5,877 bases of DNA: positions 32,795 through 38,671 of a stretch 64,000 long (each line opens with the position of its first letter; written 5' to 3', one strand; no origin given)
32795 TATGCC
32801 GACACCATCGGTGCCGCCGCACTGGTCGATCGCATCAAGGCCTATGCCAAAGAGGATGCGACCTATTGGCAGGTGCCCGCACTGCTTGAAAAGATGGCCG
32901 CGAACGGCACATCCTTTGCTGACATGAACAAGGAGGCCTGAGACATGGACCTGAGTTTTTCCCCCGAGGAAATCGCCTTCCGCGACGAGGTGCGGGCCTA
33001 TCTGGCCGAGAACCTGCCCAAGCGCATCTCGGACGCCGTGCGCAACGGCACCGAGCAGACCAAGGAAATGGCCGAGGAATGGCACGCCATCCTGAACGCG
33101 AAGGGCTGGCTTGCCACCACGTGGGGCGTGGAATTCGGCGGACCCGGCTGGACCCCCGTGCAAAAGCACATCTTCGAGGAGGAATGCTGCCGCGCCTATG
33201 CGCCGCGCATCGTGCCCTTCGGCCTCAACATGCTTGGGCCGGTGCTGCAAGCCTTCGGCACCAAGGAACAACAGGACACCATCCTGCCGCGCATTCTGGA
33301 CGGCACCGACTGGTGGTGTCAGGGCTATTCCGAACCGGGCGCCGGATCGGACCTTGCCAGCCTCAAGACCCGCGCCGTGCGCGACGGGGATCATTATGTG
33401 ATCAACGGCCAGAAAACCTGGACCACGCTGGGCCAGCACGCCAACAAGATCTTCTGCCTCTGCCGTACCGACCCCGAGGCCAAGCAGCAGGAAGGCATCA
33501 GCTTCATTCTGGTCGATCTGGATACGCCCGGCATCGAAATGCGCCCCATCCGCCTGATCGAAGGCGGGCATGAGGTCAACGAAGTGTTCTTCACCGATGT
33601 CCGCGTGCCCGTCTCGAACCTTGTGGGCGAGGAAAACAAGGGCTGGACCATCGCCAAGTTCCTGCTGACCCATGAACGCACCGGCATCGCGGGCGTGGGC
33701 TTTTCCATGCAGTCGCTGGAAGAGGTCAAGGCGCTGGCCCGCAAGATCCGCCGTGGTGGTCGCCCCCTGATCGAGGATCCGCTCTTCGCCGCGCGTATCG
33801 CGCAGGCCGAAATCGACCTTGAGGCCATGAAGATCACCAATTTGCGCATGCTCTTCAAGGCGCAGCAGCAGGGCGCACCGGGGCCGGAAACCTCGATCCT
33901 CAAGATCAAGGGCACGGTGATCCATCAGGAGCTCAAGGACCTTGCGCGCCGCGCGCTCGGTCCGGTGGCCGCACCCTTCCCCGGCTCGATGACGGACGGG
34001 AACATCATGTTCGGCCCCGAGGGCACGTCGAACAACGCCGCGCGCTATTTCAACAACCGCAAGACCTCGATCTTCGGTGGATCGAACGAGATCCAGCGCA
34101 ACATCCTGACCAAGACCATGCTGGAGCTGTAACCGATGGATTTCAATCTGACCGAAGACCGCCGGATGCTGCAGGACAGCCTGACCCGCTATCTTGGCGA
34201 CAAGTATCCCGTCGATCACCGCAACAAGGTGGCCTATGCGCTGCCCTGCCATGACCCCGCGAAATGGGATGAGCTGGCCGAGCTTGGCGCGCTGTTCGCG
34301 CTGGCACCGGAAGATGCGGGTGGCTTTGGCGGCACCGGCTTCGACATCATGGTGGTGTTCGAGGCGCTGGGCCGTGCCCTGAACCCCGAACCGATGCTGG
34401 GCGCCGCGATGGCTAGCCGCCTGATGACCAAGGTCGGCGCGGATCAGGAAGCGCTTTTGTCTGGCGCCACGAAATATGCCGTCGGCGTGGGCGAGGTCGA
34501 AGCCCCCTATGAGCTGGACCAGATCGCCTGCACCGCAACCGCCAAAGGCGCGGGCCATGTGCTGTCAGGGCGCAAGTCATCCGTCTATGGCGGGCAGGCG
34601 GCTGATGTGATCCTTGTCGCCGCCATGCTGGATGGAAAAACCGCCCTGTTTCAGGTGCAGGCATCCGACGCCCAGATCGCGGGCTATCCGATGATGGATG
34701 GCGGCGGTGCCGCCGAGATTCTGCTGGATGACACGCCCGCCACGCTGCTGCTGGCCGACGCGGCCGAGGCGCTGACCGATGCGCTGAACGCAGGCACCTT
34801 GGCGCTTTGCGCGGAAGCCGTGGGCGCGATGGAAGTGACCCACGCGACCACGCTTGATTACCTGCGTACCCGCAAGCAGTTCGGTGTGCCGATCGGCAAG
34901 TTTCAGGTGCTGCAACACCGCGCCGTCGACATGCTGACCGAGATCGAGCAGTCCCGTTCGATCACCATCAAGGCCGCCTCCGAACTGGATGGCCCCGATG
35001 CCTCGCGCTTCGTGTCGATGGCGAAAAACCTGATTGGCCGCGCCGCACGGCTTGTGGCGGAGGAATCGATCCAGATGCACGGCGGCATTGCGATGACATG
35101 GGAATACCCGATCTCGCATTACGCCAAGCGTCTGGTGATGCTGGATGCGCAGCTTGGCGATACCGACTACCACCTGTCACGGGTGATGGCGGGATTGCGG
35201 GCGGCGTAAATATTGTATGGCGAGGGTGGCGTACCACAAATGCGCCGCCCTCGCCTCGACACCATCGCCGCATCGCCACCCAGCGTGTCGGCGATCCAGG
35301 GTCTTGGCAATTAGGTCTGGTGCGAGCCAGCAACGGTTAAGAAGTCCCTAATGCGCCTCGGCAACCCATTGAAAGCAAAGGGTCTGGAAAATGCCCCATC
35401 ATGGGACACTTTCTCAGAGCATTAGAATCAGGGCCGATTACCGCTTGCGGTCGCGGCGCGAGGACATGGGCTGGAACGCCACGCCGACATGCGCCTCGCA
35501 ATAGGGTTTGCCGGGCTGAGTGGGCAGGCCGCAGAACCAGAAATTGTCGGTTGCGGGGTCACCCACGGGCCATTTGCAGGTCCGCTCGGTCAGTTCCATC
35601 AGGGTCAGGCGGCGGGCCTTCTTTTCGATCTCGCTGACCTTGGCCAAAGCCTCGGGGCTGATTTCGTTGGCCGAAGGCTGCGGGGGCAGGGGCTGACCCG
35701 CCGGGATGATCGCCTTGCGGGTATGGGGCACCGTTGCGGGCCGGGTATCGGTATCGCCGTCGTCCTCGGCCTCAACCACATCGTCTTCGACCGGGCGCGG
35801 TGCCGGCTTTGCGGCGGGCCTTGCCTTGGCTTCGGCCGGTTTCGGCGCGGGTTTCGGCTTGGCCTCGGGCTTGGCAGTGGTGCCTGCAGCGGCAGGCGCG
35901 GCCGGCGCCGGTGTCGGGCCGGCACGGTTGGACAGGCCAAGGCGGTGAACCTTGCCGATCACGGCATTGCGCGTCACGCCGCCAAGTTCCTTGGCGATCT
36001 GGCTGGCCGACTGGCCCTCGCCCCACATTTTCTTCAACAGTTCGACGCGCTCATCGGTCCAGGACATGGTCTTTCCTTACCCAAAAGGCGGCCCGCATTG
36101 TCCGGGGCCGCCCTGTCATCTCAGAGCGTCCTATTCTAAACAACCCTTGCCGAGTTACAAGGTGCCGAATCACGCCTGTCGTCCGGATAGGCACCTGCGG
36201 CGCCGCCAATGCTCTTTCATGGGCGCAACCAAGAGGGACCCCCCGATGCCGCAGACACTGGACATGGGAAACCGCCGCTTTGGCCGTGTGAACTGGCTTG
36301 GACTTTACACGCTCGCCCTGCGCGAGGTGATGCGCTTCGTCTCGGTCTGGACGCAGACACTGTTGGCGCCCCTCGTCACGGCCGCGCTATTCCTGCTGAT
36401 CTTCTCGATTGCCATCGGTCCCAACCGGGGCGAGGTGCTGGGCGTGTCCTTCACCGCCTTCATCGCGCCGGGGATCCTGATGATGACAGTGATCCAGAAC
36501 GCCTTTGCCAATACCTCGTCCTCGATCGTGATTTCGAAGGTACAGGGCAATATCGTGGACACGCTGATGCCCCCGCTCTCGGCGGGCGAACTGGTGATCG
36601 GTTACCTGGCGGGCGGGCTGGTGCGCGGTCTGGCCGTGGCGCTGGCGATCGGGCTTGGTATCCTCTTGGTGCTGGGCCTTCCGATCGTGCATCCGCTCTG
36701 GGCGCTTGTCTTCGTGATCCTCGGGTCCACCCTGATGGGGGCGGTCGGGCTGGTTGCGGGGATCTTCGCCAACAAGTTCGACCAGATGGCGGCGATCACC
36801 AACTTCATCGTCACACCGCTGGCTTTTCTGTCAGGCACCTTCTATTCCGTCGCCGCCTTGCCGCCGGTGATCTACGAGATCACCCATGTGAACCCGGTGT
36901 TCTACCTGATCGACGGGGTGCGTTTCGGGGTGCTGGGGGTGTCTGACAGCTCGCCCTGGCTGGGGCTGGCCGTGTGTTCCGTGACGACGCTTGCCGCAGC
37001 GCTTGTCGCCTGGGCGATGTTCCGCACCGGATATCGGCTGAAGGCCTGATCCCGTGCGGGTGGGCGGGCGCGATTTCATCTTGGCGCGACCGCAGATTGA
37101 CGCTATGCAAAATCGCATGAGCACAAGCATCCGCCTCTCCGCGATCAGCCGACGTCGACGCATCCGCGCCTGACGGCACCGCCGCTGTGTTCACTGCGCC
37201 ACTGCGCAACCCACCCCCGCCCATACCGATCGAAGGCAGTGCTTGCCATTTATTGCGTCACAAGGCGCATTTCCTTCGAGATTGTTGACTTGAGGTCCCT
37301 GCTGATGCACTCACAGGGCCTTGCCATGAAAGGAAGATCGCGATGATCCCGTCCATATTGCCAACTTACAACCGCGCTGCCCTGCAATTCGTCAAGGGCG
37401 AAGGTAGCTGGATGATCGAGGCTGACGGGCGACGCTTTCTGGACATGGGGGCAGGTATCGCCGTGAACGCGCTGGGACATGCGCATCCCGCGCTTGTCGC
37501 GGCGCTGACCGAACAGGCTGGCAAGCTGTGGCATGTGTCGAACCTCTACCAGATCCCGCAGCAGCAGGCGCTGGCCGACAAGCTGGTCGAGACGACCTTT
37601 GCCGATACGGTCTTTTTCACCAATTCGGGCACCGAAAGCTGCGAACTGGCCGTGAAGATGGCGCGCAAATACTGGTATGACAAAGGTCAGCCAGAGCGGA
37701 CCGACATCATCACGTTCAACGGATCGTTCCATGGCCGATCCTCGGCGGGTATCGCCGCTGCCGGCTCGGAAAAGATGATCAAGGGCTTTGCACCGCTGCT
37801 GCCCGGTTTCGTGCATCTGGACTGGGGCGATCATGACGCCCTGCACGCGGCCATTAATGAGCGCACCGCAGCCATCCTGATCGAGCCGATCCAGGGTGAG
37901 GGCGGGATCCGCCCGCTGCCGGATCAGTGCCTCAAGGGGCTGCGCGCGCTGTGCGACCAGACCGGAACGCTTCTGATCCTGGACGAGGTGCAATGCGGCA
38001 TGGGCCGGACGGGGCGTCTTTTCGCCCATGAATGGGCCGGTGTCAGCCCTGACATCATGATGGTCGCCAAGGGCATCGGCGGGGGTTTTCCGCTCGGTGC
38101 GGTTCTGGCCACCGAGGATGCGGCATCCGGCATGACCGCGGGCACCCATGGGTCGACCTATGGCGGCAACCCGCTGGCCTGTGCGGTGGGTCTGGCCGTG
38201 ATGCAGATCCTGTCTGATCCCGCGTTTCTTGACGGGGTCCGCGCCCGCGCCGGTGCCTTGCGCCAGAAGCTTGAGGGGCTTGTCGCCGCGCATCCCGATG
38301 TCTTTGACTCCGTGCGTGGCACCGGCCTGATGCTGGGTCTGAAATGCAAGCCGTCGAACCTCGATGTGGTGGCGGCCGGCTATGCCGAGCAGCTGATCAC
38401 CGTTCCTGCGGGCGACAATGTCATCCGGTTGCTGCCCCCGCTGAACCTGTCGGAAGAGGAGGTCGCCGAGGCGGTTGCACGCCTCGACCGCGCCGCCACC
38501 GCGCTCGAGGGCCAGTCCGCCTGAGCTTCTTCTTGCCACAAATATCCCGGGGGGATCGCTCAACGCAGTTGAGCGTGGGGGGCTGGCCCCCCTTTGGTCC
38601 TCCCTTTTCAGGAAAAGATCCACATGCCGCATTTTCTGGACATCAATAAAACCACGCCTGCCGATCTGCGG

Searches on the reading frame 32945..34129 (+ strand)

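Call 41: search_protein_families(library=pfam, proteins=[window:32945-34129:+], max_evalue=0.00001)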
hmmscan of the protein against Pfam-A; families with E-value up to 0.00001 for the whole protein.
window:32945-34129:+ (395 aa): 3 families
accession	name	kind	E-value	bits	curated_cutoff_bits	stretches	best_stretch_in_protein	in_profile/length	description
PF00441.29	Acyl-CoA_dh_1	-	4e-22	79.4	22.4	1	231-392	1-149/150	Acyl-CoA dehydrogenase, C-terminal domain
PF02770.24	Acyl-CoA_dh_M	-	6e-22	78.1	33.3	1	125-219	1-97/97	Acyl-CoA dehydrogenase, middle domain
PF02771.21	Acyl-CoA_dh_N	-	3.5e-16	60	22.9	1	6-120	1-112/113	Acyl-CoA dehydrogenase, N-terminal domain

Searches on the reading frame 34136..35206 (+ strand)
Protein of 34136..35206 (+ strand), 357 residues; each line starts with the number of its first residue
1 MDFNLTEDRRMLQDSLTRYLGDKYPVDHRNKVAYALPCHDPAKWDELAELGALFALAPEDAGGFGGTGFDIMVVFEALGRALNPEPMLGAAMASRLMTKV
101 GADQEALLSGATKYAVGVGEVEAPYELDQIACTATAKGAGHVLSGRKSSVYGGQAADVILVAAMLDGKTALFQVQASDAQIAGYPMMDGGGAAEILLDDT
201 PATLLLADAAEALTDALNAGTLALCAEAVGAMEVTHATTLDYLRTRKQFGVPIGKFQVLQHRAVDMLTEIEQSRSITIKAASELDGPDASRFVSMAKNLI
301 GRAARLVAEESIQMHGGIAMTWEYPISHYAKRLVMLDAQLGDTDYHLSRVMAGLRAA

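Call 41: search_protein_families(library=pfam, proteins=[window:34136-35206:+], max_evalue=0.00001)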
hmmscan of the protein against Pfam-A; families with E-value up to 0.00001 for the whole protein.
window:34136-35206:+ (357 aa): 2 families
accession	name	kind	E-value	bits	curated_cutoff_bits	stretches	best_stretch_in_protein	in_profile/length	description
PF00441.29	Acyl-CoA_dh_1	-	2.2e-25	90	22.4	1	213-352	7-147/150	Acyl-CoA dehydrogenase, C-terminal domain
PF02771.21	Acyl-CoA_dh_N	-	2.6e-07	31.5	22.9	1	6-84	1-77/113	Acyl-CoA dehydrogenase, N-terminal domain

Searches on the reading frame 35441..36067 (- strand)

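Call 41: search_protein_families(library=pfam, proteins=[window:35441-36067:-], max_evalue=0.00001)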
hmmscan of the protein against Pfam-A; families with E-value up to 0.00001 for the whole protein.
window:35441-36067:- (209 aa): 1 family
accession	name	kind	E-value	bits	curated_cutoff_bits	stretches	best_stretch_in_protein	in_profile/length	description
PF07750.17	GcrA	-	1.2e-49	169.1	26.9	1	1-205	1-152/155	GcrA cell cycle regulator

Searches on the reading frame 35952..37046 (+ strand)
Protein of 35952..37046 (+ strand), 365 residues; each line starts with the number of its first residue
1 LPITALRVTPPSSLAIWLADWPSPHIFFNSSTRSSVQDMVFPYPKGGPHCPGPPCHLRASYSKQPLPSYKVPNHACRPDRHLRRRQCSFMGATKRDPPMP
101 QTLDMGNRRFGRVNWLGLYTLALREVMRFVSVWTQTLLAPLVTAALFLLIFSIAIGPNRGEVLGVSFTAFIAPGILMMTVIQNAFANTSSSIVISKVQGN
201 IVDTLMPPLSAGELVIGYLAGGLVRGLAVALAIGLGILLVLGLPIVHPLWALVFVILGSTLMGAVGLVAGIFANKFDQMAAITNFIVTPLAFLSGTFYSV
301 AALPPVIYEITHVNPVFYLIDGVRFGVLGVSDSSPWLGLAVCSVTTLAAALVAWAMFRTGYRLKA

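Call 41: search_protein_families(library=pfam, proteins=[window:35952-37046:+], max_evalue=0.00001)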
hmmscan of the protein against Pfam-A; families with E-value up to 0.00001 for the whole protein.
window:35952-37046:+ (365 aa): 2 families
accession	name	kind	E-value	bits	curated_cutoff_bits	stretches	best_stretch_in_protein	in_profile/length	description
PF01061.29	ABC2_membrane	-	1.4e-27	97.1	26.9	1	118-325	3-208/211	ABC-2 type transporter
PF12698.13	ABC2_membrane_3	-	3.3e-09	36.7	31.6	1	166-354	159-346/347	ABC-2 family transporter protein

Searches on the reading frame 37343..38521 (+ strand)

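Call 41: search_protein_families(library=pfam, proteins=[window:37343-38521:+], max_evalue=0.00001)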
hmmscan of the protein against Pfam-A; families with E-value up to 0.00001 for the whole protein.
window:37343-38521:+ (393 aa): 1 family
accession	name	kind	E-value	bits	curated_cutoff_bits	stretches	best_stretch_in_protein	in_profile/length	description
PF00202.27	Aminotran_3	-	1.2e-115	386.9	30.5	1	13-384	10-402/403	Aminotransferase class-III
